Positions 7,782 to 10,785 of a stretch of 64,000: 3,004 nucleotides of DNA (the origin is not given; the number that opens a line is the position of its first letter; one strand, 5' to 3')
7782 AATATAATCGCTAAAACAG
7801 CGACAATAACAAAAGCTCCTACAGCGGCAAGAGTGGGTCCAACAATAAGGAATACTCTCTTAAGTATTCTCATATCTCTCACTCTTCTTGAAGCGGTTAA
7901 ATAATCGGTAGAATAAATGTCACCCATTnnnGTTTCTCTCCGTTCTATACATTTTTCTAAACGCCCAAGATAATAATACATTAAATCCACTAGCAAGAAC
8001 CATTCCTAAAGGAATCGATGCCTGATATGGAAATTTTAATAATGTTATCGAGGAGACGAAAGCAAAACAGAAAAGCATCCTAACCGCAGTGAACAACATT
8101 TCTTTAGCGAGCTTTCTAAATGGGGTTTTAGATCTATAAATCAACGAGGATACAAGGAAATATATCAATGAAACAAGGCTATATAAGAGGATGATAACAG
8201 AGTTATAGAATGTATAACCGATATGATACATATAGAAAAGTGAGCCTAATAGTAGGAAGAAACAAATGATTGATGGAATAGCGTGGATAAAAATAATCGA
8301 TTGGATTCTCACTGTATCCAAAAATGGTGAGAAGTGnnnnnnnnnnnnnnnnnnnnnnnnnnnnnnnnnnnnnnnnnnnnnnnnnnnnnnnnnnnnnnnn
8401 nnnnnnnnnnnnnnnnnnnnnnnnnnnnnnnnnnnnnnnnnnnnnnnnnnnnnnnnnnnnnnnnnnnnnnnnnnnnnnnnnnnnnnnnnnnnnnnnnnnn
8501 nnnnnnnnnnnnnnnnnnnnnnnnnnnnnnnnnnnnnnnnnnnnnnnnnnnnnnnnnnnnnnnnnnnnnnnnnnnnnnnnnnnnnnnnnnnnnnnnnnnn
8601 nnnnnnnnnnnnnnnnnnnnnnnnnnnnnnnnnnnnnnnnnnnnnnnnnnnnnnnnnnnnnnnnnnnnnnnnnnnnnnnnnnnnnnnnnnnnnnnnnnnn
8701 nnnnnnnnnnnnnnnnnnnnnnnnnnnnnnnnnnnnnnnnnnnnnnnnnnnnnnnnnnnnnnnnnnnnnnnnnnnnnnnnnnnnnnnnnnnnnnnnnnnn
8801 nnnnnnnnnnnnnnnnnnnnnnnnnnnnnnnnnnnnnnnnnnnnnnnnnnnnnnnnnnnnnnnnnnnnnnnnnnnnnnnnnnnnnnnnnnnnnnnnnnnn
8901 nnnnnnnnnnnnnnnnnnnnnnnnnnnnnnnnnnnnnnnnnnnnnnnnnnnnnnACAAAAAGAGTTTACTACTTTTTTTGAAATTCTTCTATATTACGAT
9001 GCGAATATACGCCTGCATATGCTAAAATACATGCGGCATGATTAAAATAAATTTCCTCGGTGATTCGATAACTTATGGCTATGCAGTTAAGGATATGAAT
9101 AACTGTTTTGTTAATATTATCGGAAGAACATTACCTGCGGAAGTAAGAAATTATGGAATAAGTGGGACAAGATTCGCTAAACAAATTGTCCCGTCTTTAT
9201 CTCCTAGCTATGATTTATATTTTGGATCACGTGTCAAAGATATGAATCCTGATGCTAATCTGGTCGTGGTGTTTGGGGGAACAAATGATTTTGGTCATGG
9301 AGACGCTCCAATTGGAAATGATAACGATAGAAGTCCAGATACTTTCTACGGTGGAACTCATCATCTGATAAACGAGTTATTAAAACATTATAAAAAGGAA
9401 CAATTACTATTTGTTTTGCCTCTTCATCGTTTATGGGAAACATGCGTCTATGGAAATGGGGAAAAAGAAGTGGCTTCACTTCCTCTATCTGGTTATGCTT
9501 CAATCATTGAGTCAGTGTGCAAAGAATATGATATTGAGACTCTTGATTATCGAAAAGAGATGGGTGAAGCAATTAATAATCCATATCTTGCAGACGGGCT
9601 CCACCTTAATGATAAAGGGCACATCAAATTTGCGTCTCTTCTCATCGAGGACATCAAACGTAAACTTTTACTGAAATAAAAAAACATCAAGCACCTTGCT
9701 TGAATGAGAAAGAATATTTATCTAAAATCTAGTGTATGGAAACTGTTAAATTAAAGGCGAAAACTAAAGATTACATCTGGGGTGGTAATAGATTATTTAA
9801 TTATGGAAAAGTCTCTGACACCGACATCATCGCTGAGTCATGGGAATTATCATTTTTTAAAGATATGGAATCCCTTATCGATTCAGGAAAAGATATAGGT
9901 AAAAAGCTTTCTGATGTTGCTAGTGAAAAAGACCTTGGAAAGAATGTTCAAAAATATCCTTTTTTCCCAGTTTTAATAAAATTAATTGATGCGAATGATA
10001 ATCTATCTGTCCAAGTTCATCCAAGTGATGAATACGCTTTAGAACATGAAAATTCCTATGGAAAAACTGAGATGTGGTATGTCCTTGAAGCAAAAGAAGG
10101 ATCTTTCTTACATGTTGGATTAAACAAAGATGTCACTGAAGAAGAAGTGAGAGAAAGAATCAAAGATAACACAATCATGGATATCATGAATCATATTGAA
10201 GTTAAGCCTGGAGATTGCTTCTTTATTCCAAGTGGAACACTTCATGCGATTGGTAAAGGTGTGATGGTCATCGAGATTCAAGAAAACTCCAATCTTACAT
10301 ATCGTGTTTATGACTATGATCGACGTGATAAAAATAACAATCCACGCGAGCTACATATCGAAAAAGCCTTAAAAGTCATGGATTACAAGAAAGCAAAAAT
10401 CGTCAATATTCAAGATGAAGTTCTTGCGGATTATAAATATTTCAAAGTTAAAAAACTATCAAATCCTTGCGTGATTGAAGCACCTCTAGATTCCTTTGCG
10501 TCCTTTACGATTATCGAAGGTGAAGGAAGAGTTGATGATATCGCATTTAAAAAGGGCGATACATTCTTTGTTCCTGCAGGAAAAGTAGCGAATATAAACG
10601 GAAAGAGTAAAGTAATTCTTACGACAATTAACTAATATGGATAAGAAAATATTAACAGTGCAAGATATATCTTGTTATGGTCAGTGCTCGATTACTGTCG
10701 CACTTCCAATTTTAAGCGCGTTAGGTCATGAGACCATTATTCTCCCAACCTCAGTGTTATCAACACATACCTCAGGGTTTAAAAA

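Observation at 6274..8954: GT2 + GT4 glycosyltransferase operon containing two paralogous mini 2-TM proteins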

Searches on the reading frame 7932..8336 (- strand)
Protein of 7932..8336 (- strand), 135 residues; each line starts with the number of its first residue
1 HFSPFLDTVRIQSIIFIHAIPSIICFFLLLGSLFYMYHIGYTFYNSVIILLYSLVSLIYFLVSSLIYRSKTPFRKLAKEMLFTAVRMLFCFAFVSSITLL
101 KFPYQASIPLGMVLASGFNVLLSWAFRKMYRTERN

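Call 49: search_protein_families(library=pfam, alignment_id=A3, max_evalue=10)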
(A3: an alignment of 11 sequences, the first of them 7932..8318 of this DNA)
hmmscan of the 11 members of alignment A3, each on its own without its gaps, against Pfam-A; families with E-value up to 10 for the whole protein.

A. member 1, window:7932-8318:- (129 aa): 1 family
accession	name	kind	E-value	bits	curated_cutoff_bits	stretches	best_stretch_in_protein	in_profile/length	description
PF20968.2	MASE8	-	5.6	7.6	26.2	1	45-128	68-151/154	MASE8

B. families by the number of members that match (of 11 scanned): 10 families
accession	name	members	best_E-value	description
PF04138.20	GtrA_DPMS_TM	2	0.074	GtrA/DPMS, transmembrane domain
PF09843.14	DUF2070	2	0.48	Predicted membrane protein (DUF2070)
PF04080.19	Per1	1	0.0098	Per1-like family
PF09925.14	DUF2157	1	0.011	Predicted membrane protein (DUF2157)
PF23868.1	Mmc1_C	1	0.066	Mmc1 C-terminal domain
PF17332.7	DUF5592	1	0.076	Family of unknown function (DUF5592)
PF01769.21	MgtE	1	0.83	Divalent cation transporter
PF03208.24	PRA1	1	1.4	PRA1 family protein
PF05251.17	Ost5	1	2.5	Oligosaccharyltransferase subunit 5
PF20968.2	MASE8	1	5.6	MASE8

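Call 52: search_solved_structures(query=A3, max_evalue=10, show_alignments=2)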
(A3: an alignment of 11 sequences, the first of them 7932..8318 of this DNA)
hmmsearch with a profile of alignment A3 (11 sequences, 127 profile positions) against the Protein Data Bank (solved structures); distinct sequences matched with E-value up to 10: 0.

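Call 85: search_protein_families(library=pfam, alignment_id=A6, max_evalue=0.01)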
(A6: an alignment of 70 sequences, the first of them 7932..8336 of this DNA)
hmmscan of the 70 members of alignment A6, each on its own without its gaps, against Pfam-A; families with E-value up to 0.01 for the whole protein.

A. member 1, window:7932-8336:- (135 aa): 0 families

B. families by the number of members that match (of 70 scanned): 3 families
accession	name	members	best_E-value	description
PF04138.20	GtrA_DPMS_TM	49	9.6e-20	GtrA/DPMS, transmembrane domain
PF04080.19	Per1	1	0.0063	Per1-like family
PF09925.14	DUF2157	1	0.0073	Predicted membrane protein (DUF2157)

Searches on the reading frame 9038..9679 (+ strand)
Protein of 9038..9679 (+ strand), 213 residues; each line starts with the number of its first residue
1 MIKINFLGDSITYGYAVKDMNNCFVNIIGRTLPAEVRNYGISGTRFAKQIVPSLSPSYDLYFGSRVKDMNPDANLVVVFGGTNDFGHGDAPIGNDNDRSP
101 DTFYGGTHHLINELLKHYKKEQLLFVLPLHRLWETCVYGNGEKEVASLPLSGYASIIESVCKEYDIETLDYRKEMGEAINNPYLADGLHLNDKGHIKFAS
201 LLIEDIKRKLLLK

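Call 3: search_protein_families(library=pfam, proteins=[window:9038-9679:+], max_evalue=1)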
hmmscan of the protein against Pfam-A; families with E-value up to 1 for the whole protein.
window:9038-9679:+ (213 aa): 3 families
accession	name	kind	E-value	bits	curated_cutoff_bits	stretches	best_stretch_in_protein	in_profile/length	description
PF13472.12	Lipase_GDSL_2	-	7.6e-21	75.8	32.9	1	6-195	1-176/178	GDSL-like Lipase/Acylhydrolase family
PF00657.28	Lipase_GDSL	-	2e-12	48.2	23.6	1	6-201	3-207/208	GDSL-like Lipase/Acylhydrolase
PF14606.12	Lipase_GDSL_3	-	0.03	15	27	1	4-46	4-47/178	GDSL-like Lipase/Acylhydrolase family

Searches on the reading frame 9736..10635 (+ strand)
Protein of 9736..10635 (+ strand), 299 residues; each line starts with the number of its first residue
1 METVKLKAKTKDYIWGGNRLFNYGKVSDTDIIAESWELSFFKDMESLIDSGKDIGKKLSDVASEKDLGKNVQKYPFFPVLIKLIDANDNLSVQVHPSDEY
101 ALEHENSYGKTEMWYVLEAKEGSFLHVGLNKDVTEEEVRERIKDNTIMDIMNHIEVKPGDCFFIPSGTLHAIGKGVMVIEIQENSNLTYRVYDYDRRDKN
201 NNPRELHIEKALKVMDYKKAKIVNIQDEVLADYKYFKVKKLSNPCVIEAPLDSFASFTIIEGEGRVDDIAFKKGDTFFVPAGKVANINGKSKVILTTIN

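Call 3: search_protein_families(library=pfam, proteins=[window:9736-10635:+], max_evalue=1)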
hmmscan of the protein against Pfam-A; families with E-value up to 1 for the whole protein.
window:9736-10635:+ (299 aa): 6 families
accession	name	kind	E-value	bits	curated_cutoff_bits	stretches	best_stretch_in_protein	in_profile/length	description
PF20511.4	PMI_typeI_cat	-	8.3e-08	32.9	22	1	5-101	3-107/143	Phosphomannose isomerase type I, catalytic domain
PF21621.3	MPI_cupin_dom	-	1.5e-06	28.5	27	1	234-295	9-76/79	Mannose-6-phosphate isomerase, cupin domain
PF07883.17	Cupin_2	-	2.4e-06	27.6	27.2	1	153-172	37-56/70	Cupin domain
PF05899.18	Cupin_3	-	0.00028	21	23.5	1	257-284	29-61/74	EutQ-like cupin domain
PF08007.18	JmjC_2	-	0.00058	19.8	22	1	136-171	70-105/127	JmjC domain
PF00190.28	Cupin_1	-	0.079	13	22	0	154-172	81-99/151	Cupin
